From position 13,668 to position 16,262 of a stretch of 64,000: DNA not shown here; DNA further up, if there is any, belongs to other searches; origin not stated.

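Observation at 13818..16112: ABC importer with binding-domain halves in a shifted order (C-part | full SBD | N-part | permease)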

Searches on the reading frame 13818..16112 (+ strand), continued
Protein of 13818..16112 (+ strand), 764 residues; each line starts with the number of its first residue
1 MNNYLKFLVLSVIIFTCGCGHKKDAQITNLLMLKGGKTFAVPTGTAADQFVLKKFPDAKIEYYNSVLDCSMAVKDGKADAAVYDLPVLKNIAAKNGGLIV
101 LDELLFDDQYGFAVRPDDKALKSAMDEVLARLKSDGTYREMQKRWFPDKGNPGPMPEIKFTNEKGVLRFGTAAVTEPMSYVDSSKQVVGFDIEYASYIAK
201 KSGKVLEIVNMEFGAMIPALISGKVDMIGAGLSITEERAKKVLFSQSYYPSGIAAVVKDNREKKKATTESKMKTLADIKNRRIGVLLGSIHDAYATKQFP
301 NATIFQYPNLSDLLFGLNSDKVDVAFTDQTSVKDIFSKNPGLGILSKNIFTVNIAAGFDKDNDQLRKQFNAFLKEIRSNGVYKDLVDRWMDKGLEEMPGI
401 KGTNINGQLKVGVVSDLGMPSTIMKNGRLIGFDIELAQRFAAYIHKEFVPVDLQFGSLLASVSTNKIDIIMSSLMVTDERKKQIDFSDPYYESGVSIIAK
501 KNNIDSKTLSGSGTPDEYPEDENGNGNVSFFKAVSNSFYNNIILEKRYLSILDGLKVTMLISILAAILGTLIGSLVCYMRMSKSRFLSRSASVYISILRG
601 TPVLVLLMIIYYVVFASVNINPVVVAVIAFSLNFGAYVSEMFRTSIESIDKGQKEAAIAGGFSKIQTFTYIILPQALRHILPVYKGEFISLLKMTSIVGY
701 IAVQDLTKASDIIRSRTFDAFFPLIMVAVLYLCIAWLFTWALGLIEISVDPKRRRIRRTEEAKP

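Call 25: predict_structure(alignment_id=A2)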
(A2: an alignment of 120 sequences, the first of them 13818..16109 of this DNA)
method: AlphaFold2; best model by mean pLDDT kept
length: 764 residues; sequences in the alignment: 120
mean_pLDDT: 85.4   pTM: 0.47
mean pLDDT of the five models: 85.4, 84.8, 84.7, 83.5, 81.9
residues with pLDDT >= 90: 422; 70-90: 251; 50-70: 55; < 50: 36
segments of 3 or more residues with pLDDT < 50: 264-268, 508-528, 711-713
pLDDT, mean of each block of 10 residues (from residue 1): 83 71 77 94 89 96 93 94 94 92 92 96 97 96 92 92 95 88 91 97 96 91 95 90 93 93 53 88 91 91 92 91 93 91 91 95 96 96 94 90 92 93 93 97 97 92 95 92 95 94 71 36 43 70 73 83 91 91 91 87 76 72 86 91 83 74 81 81 84 78 56 51 69 77 66 69 60
secondary structure, 60 per line:
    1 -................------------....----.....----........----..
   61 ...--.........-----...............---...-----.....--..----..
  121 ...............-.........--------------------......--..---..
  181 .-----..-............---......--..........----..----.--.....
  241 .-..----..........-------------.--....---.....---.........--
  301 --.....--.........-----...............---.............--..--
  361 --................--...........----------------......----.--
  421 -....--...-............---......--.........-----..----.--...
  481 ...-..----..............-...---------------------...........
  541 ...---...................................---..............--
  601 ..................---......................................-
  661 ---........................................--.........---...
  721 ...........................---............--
elements in order (helices of 4 or more, strands of 3 or more residues): H2-17 H30-33 E38-42 H47-54 E59-63 H66-74 E80-84 H85-94 E98-100 E106-110 H119-135 H137-145 E166-171 E179-181 H190-201 E205-210 H213-222 H236-241 E249-258 H275-278 E282-286 H290-298 E303-307 H310-318 E324-328 H329-338 E342-354 H363-378 H381-391 E408-413 E422-425 E428-430 H432-443 E447-452 H455-463 H478-483 E491-500 H530-543 H547-581 H585-598 H601-618 H622-659 H664-703 H706-714 H718-747 H751-762

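Call 27: fold_search(model_id=the predicted structure, library=pdb)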
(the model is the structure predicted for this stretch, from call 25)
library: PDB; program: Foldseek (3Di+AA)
matches with E <= 10: 1124; with E <= 0.001: 465
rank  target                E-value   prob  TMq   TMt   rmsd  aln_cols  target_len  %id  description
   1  4yms_D                3.3e-12  1.00  0.25  0.79   4.6       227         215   33  Crystal structure of an amino acid ABC transporter (released 2015-04-22)
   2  4yms_C                3.0e-11  1.00  0.25  0.79   4.6       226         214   33  Crystal structure of an amino acid ABC transporter (released 2015-04-22)
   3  4q0c_A                7.4e-10  1.00  0.18  0.25  23.7       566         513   10  3.1 A resolution crystal structure of the B. pertussis BvgS periplasmic domain (released 2015-02-11)
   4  5t0w_D                4.3e-09  1.00  0.13  0.43  24.5       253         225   26  Crystal structure of the ancestral amino acid-binding protein AncCDT-1, a precursor of cyclohexadienyl dehydratase (released 2017-09-06)
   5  9ilw_A                6.0e-09  1.00  0.17  0.25  22.8       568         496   10  Crystal structure of the periplasmic domain of sensor protein EvgS from Escherichia coli str. K-12 substr. MG1655 (released 2025-07-09)
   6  5t0w_A                1.2e-08  1.00  0.14  0.44  24.7       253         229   25  Crystal structure of the ancestral amino acid-binding protein AncCDT-1, a precursor of cyclohexadienyl dehydratase (released 2017-09-06)
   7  4zv1                  1.4e-08  1.00  0.11  0.37  17.1       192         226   32  An ancestral arginine-binding protein bound to arginine (released 2016-02-03)
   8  4prs_A                1.5e-08  1.00  0.11  0.38  14.8       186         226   28  Structure of apo ArgBP from T. maritima (released 2014-07-23)
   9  6svf                  1.5e-08  1.00  0.13  0.42  25.4       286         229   23  Crystal structure of the P235GK mutant of ArgBP from T. maritima (released 2019-11-20)
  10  5t0w_B                1.6e-08  1.00  0.13  0.43  24.4       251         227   26  Crystal structure of the ancestral amino acid-binding protein AncCDT-1, a precursor of cyclohexadienyl dehydratase (released 2017-09-06)
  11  4zv2                  2.5e-08  1.00  0.11  0.38  17.1       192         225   32  An ancestral arginine-binding protein bound to glutamine (released 2016-02-03)
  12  5jos                  2.8e-08  1.00  0.11  0.33  24.6       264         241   26  Crystal structure of an ancestral cyclohexadienyl dehydratase, AncCDT-3(P188L). (released 2017-05-03)
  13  5gzs                  4.6e-08  1.00  0.15  0.24  21.0       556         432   11  Structure of VC protein (released 2017-08-16)
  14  4prs_B                6.1e-08  1.00  0.11  0.37  14.9       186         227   27  Structure of apo ArgBP from T. maritima (released 2014-07-23)
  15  6ggp                  8.1e-08  1.00  0.12  0.41  15.0       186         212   28  Structure of the ligand-free form of truncated ArgBP (residues 20-233) from T. maritima (released 2018-06-13)
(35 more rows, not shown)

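Call 28: search_protein_representatives(protein=window:13818-16109:+)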
Query: 764 residues. Proteins with E-value up to 0.001 (for the whole library): 36507; up to 1e-10: 13524; up to 1e-30: 1558. The best 150 are listed.
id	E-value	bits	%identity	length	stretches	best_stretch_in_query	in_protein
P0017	0.0e+00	1495.6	58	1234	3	1-505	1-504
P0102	0.0e+00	1219.9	58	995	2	6-506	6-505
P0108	0.0e+00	1213.2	72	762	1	1-762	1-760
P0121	0.0e+00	1015.7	42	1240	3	257-757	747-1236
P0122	2.9e-291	984.5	44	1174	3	43-755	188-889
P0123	3.7e-272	921.4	47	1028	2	268-757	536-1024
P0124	1.4e-269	912.9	32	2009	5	35-755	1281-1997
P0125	1.5e-262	889.6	45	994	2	271-758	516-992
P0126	9.0e-258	873.8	37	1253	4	207-759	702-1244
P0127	1.4e-247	840.1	48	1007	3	270-755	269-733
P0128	4.1e-239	812.1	40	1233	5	529-755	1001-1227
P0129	1.5e-236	803.6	51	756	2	4-513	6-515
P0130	9.0e-236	801.1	42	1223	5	522-742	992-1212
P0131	5.8e-227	772.0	44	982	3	8-507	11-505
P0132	1.5e-222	757.4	41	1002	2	276-755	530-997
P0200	2.7e-160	551.6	44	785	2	268-758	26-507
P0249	7.3e-139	480.8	48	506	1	266-755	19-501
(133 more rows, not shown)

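Call 35: find_related_loci(query=A1, collection=genome_contigs, flank=3000)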
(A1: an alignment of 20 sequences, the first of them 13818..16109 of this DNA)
Query A1 (764 aa) in genome_contigs; peptide patterns used: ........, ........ (x = any residue, [..] = any of these).
349 stretches matched a pattern; 282 encode a relative of the query (tblastn E <= 1e-3); the best 80 are kept; 80 distinct loci.
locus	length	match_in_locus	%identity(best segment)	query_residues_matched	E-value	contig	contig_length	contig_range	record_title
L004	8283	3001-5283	94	1-763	0e+0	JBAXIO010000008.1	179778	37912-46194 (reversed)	MAG: Bacteroidota bacterium isolate ELA351 MAG351_8, whole genome shotgun sequence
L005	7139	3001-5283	93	1-763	0e+0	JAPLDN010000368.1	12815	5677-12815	MAG: Bacteroidetes bacterium isolate LacPavin_0920_WC57_MAG_45_7 LacPavin_0920_WC57_scaffold_393960, whole genome shotgu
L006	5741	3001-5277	77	1-761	0e+0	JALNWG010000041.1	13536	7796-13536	MAG: Bacteroidales bacterium isolate SO_2016_LW1 bin 64 scaffold05016_LW64-88_2016, whole genome shotgun sequence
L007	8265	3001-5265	76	1-761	0e+0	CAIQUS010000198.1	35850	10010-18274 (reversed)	MAG: uncultured Bacteroidales bacterium isolate Loclat_bin-08999 genome assembly, contig: bin-08999:198/253, whole genom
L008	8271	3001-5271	74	1-763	0e+0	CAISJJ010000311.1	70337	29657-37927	MAG: uncultured Bacteroidales bacterium isolate Ja1_bin-1976 genome assembly, contig: bin-1976:311/547, whole genome sho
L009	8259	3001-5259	74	1-762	0e+0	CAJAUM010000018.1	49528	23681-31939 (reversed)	MAG: uncultured Bacteroidales bacterium isolate Loc090907-6m_bin-511 genome assembly, contig: bin-511:018/155, whole gen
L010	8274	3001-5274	74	1-757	0e+0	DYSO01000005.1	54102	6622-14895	MAG TPA_asm: Draconibacterium orientale isolate SulCav_PC08_3_10_45_10 SulCav_PC08-3_157_length_54102_cov_7.132403, whol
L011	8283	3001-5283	72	1-763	0e+0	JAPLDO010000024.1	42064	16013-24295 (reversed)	MAG: Bacteroidetes bacterium isolate LacPavin_0920_WC90_MAG_43_10 LacPavin_0920_WC90_scaffold_368560, whole genome shotg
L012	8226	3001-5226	74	18-762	0e+0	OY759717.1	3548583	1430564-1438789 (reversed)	MAG: Bacteroidales bacterium isolate 1994922c-57ad-4284-af65-a097e7e7ad8c genome assembly, chromosome: 1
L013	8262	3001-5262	72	4-762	0e+0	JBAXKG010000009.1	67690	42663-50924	MAG: Bacteroidota bacterium isolate ELA395 MAG395_9, whole genome shotgun sequence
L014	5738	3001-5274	69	1-761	0e+0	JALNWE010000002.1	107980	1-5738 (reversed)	MAG: Bacteroidales bacterium isolate SO_2016_LW1 bin 3 scaffold00067_LW64-88_2016, whole genome shotgun sequence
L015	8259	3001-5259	69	4-763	0e+0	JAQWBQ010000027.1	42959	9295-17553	MAG: Bacteroidales bacterium isolate STF2_223 NODE_1745_length_42959_cov_7.279534_Sandtown_F2, whole genome shotgun sequ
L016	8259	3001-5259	69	4-763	0e+0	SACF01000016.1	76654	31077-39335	MAG: Alphaproteobacteria bacterium isolate INTA.CYC.164 contig-100_191, whole genome shotgun sequence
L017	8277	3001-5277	68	1-762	0e+0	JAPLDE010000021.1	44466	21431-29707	MAG: Bacteroidetes bacterium isolate LacPavin_0419_WC90_MAG_44_8 LacPavin_0419_WC90_scaffold_813959, whole genome shotgu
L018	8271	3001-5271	69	1-763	0e+0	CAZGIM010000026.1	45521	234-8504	MAG TPA_asm: uncultured Prolixibacteraceae bacterium isolate SRP263991_co1_301 genome assembly, contig: NODE_795_length_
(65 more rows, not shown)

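Call 54: find_encoding_contigs(protein=P0249, flank=4000, max_places=3)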
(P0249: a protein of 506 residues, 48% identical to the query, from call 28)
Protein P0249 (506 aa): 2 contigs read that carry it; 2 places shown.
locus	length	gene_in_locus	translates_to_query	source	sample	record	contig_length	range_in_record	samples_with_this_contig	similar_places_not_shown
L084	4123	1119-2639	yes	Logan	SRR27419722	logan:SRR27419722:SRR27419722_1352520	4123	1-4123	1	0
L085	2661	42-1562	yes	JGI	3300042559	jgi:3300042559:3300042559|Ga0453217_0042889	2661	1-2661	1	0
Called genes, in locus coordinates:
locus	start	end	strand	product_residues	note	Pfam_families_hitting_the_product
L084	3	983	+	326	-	?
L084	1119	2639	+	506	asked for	PF00497:SBP_bac_3, PF00528:BPD_transp_1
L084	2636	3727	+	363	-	PF00005:ABC_tran, PF02463:SMC_N (weak), PF13304:AAA_21 (faint)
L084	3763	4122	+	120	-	?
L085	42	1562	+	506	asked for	PF00497:SBP_bac_3, PF00528:BPD_transp_1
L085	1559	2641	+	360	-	PF02463:SMC_N (weak), PF00005:ABC_tran, PF13304:AAA_21 (faint)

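Call 55: find_encoding_contigs(protein=P0200, flank=4000, max_places=3)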
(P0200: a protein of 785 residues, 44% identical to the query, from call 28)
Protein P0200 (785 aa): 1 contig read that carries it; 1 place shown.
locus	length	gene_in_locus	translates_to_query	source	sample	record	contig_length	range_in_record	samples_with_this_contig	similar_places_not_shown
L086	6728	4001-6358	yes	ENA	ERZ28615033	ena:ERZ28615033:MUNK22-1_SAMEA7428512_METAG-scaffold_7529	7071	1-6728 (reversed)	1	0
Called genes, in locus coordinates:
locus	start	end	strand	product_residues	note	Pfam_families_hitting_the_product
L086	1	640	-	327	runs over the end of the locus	?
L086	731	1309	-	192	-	PF00156:Pribosyltran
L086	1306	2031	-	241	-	PF00215:OMPdecase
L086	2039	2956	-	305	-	PF01180:DHO_dh, PF01207:Dus (faint)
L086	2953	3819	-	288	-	PF10418:DHODB_Fe-S_bind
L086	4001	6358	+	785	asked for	PF09084:NMT1 (faint), PF00497:SBP_bac_3, PF10613:Lig_chan-Glu_bd (weak), PF00528:BPD_transp_1, PF00497:SBP_bac_3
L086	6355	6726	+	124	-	?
